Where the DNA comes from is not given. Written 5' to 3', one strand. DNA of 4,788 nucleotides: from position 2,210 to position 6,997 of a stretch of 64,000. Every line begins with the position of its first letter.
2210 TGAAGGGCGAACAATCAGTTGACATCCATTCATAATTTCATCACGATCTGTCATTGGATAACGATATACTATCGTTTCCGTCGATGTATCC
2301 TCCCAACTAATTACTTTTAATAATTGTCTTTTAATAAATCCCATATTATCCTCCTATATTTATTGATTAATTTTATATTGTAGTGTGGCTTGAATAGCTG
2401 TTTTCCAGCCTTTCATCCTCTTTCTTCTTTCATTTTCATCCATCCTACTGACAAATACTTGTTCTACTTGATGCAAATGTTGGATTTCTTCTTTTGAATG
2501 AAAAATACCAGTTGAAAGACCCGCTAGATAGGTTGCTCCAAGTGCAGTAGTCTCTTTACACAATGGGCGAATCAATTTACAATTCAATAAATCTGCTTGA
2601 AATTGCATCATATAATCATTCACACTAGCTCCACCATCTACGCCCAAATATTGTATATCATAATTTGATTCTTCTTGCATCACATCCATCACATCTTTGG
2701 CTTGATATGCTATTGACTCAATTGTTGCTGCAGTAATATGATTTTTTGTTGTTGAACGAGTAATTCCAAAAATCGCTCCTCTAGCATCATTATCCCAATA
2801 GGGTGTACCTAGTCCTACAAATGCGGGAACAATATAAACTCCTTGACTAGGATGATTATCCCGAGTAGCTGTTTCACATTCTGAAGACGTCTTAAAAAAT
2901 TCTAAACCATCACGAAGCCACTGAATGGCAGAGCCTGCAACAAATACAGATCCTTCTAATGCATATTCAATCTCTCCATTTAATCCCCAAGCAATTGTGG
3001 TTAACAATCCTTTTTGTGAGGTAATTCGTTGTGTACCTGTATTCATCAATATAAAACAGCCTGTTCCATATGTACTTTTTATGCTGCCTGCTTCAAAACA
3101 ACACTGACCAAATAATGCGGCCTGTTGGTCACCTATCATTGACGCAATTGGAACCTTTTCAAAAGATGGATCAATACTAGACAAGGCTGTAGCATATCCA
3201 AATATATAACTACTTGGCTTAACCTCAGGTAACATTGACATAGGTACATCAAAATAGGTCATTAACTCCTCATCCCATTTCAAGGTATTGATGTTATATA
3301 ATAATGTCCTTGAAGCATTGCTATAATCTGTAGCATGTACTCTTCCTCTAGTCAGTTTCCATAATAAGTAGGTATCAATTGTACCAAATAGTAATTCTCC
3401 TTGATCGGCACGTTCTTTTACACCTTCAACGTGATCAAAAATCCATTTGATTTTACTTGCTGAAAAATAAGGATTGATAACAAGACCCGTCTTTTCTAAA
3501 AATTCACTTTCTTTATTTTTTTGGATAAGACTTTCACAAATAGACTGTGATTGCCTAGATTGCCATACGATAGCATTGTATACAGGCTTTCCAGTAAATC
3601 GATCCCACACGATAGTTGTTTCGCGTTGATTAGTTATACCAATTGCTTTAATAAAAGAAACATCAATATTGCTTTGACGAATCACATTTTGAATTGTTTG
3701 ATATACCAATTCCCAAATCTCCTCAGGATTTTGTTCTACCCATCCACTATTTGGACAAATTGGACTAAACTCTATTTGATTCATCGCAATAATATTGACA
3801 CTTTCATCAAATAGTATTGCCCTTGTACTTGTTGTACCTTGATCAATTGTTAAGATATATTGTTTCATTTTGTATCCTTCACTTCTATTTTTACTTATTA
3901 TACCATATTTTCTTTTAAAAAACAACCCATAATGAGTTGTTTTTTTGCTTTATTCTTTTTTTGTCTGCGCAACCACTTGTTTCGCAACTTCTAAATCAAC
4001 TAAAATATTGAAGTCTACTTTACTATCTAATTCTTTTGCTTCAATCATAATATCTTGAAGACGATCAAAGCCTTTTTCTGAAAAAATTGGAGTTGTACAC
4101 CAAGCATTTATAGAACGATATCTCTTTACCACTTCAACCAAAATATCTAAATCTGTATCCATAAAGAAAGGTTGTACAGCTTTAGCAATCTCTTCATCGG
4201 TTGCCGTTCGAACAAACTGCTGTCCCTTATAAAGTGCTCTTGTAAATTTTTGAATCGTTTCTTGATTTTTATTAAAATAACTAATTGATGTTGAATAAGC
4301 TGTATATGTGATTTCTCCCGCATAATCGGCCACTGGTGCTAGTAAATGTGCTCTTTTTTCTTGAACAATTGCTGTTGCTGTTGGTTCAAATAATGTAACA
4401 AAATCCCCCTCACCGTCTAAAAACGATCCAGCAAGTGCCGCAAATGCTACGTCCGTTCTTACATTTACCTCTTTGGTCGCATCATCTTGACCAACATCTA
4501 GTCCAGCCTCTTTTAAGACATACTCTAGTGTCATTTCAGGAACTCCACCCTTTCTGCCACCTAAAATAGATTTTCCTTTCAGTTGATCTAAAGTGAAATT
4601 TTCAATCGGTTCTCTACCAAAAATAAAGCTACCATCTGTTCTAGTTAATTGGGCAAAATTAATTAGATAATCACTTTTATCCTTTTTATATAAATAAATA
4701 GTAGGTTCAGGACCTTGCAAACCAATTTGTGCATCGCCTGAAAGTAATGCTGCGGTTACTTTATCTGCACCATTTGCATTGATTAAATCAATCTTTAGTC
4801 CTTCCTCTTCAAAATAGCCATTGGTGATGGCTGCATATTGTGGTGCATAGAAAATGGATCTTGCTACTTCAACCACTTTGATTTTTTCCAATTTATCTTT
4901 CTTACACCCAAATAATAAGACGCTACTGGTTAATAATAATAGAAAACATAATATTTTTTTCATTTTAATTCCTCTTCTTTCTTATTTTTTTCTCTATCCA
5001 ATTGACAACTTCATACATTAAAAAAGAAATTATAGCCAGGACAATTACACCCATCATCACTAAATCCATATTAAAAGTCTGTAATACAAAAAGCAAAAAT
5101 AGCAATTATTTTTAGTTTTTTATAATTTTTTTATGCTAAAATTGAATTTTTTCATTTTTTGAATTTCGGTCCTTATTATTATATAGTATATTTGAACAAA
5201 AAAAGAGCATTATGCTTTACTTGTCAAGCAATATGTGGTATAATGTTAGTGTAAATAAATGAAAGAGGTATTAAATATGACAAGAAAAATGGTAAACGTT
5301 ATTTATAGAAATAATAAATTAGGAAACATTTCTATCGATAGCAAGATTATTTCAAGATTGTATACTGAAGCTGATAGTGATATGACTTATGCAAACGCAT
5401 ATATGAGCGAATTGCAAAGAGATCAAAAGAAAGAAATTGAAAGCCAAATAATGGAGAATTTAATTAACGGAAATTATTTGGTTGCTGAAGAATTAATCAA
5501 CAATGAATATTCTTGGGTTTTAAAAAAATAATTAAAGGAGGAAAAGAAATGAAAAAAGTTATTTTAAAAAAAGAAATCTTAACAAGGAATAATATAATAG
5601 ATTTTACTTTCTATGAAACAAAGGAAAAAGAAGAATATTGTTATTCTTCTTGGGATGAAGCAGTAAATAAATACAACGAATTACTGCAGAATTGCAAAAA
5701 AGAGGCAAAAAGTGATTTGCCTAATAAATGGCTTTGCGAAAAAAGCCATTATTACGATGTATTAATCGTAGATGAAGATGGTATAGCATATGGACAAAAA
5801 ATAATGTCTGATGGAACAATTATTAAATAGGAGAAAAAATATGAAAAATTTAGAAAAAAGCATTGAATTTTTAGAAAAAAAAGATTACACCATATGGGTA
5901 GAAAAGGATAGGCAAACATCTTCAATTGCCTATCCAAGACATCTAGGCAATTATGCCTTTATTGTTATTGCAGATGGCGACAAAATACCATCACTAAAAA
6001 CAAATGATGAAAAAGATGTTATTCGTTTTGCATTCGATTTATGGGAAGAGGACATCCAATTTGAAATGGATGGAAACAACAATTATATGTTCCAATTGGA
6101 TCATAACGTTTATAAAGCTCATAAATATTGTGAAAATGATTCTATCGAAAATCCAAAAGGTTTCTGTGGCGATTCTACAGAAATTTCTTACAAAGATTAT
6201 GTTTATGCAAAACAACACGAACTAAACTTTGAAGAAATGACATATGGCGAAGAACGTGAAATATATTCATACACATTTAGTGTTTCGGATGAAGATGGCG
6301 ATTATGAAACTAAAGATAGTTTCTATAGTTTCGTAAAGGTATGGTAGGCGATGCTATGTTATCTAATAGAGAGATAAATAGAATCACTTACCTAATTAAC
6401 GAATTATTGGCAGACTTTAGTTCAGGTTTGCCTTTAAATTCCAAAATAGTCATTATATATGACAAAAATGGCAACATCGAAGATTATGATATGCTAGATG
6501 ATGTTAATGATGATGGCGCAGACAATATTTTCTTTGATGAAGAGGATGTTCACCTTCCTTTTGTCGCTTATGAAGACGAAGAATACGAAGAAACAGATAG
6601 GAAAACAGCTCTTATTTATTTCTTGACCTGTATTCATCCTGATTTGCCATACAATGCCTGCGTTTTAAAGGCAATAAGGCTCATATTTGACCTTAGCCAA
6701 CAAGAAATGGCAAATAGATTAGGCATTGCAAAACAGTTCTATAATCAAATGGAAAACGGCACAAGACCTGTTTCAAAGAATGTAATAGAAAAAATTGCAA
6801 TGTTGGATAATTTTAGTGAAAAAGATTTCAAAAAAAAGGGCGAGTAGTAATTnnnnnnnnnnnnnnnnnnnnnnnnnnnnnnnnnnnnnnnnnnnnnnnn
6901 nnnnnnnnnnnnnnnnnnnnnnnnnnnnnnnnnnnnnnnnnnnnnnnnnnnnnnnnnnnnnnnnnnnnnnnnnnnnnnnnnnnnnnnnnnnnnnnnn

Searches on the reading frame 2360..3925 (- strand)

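Call 29: search_protein_families(library=ncbifam, proteins=[window:2360-3925:-], max_evalue=0.00001)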
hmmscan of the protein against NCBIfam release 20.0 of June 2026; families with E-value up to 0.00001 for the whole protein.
window:2360-3925:- (521 aa): 12 families
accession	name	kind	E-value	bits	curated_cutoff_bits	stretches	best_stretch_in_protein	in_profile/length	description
NF000756.0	PRK00047.1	subfamily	1.3e-229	762.7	498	1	19-518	2-498/502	glycerol kinase GlpK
TIGR01311.1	glycerol_kin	equivalog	6.6e-209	694.3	590.35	1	22-516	1-495/496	glycerol kinase GlpK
TIGR01312.1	XylB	equivalog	6e-65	219.6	380.25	1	26-498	2-465/481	xylulokinase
TIGR01314.1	gntK_FGGY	equivalog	3e-49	167.9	648.55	1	23-487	1-465/505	gluconokinase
NF008187.0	PRK10939.1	equivalog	1.4e-33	116.3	528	2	20-341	2-316/521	autoinducer-2 kinase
NF011601.0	PRK15027.1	equivalog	1.2e-32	112.9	912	1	25-491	3-455/484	xylulokinase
TIGR02628.1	fuculo_kin_coli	equivalog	8.4e-24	84.3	470.9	1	24-484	3-454/465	L-fuculokinase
TIGR01315.1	5C_CHO_kinase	subfamily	2.3e-23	82.7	408.7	2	360-498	378-519/541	FGGY family pentulose kinase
NF003154.0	PRK04123.1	equivalog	1.4e-19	70.2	428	1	369-483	389-503/554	ribulokinase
TIGR02627.1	rhamnulo_kin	equivalog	3.6e-14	52.2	527.95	1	26-295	2-260/454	rhamnulokinase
NF007925.0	PRK10640.1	equivalog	6.7e-12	44.6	639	1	23-246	5-221/489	rhamnulokinase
TIGR01234.1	L-ribulokinase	equivalog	8.7e-10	38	583.25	1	351-476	364-489/536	ribulokinase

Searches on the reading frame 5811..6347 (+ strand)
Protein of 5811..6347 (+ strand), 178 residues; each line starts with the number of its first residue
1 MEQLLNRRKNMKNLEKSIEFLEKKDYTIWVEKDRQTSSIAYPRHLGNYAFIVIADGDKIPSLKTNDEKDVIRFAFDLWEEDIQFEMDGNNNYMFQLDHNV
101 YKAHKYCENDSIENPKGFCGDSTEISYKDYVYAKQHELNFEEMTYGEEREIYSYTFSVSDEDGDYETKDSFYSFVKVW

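Call 5: search_protein_families(library=pfam, proteins=[window:5811-6347:+], max_evalue=1)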
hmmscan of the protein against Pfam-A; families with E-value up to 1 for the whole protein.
window:5811-6347:+ (178 aa): 0 families

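Call 6: search_protein_families(library=phrogs, proteins=[window:5811-6347:+], max_evalue=1)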
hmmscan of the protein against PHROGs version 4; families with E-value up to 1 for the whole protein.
window:5811-6347:+ (178 aa): 1 family
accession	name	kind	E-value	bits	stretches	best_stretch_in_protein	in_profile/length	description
phrog_36163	-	unknown function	0.12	13.1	1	97-137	17-57/197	-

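Call 7: search_protein_families(library=padloc, proteins=[window:5811-6347:+], max_evalue=1)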
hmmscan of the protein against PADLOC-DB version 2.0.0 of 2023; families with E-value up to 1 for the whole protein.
window:5811-6347:+ (178 aa): 0 families

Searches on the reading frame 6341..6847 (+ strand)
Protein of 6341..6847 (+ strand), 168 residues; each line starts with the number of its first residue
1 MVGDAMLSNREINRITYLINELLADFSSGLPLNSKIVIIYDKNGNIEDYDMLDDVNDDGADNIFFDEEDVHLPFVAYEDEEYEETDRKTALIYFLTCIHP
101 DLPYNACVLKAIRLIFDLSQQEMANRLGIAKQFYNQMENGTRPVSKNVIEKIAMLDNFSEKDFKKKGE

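Call 5: search_protein_families(library=pfam, proteins=[window:6341-6847:+], max_evalue=1)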
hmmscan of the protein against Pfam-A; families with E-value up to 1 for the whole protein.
window:6341-6847:+ (168 aa): 7 families
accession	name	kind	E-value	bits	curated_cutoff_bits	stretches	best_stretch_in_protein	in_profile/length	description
PF01381.28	HTH_3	-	4e-09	36.8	23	1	109-155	1-47/55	Helix-turn-helix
PF12844.13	HTH_19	-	4.3e-06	27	30.2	1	109-164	4-59/64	Helix-turn-helix domain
PF13560.12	HTH_31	-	7.4e-05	23.4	27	1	117-153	14-51/64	Helix-turn-helix domain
PF08965.17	Aca2_YdiL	-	0.0011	19.5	23.8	1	105-161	2-60/118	Aca2/YdiL-like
PF13443.12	HTH_26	-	0.033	14.9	22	1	118-153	11-47/63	Cro/C1-type HTH DNA-binding domain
PF10508.15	Proteasom_PSMB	-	0.036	13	23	1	106-141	352-387/499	Proteasome non-ATPase 26S subunit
PF15731.11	MqsA_antitoxin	-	0.12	12.9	30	1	91-158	57-123/131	Antitoxin component of bacterial toxin-antitoxin system, MqsA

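Call 6: search_protein_families(library=phrogs, proteins=[window:6341-6847:+], max_evalue=1)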
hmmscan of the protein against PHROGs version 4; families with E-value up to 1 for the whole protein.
window:6341-6847:+ (168 aa): 20 families
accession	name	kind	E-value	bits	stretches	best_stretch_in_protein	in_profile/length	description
phrog_8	-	transcription regulation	2.6e-09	38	1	109-154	81-126/346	transcriptional regulator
phrog_7241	-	transcription regulation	2.5e-08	35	1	108-154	65-111/122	transcriptional regulator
phrog_3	-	transcription regulation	2.6e-06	28.5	1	103-162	87-144/430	transcriptional repressor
phrog_955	-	DNA, RNA and nucleotide metabolism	6.6e-06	26.9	1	108-159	28-80/142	HTH DNA binding protein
phrog_2328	-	transcription regulation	1.3e-05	26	1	110-157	21-68/128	transcriptional repressor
phrog_2439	-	transcription regulation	1.4e-05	25.2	1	104-163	7-66/367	transcriptional regulator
phrog_2104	-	unknown function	1.6e-05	26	1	94-156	29-91/103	-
phrog_1124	-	transcription regulation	0.0031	18.1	1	116-154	19-57/177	transcriptional regulator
phrog_14076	-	transcription regulation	0.0032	18.9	1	102-156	11-68/86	transcriptional regulator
phrog_2967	-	transcription regulation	0.0034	18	1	109-154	15-60/225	transcriptional regulator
phrog_4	-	transcription regulation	0.0066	16.5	1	109-154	141-182/400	transcriptional repressor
phrog_147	-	transcription regulation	0.015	16.6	1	109-159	9-60/100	transcriptional regulator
phrog_36540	-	unknown function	0.044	14.4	1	114-151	9-46/196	-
phrog_1529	-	unknown function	0.053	14.6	1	111-166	10-67/209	-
phrog_1468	-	transcription regulation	0.059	14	1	115-154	18-56/67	transcriptional repressor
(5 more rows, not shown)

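Call 7: search_protein_families(library=padloc, proteins=[window:6341-6847:+], max_evalue=1)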
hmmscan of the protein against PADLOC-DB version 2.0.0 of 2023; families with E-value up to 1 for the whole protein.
window:6341-6847:+ (168 aa): 10 families
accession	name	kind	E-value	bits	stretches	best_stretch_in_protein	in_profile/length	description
PDLC02926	HTH_VI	-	2.7e-09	35.2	1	108-153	5-50/92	-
PDLC03665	Control_protein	-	2e-06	26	1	110-153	14-58/77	control protein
PDLC04775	PDC-M69A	-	9.6e-05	20.9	1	117-155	20-58/113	-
PDLC03943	RmrA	-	0.00011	19.4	1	104-164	2-62/370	-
PDLC03947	RmrA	-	0.00025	18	1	109-165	16-72/383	-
PDLC03953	RmrA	-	0.00078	16.8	1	109-154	10-55/373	-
PDLC03944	RmrA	-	0.0018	15.4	1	104-165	6-67/384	-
PDLC03952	RmrA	-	0.0026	14.7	1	109-153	27-71/395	-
PDLC03669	Control_protein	-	0.0071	14.6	1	108-163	13-68/96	control protein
PDLC03945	RmrA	-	0.0091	13.2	1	108-146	6-45/394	-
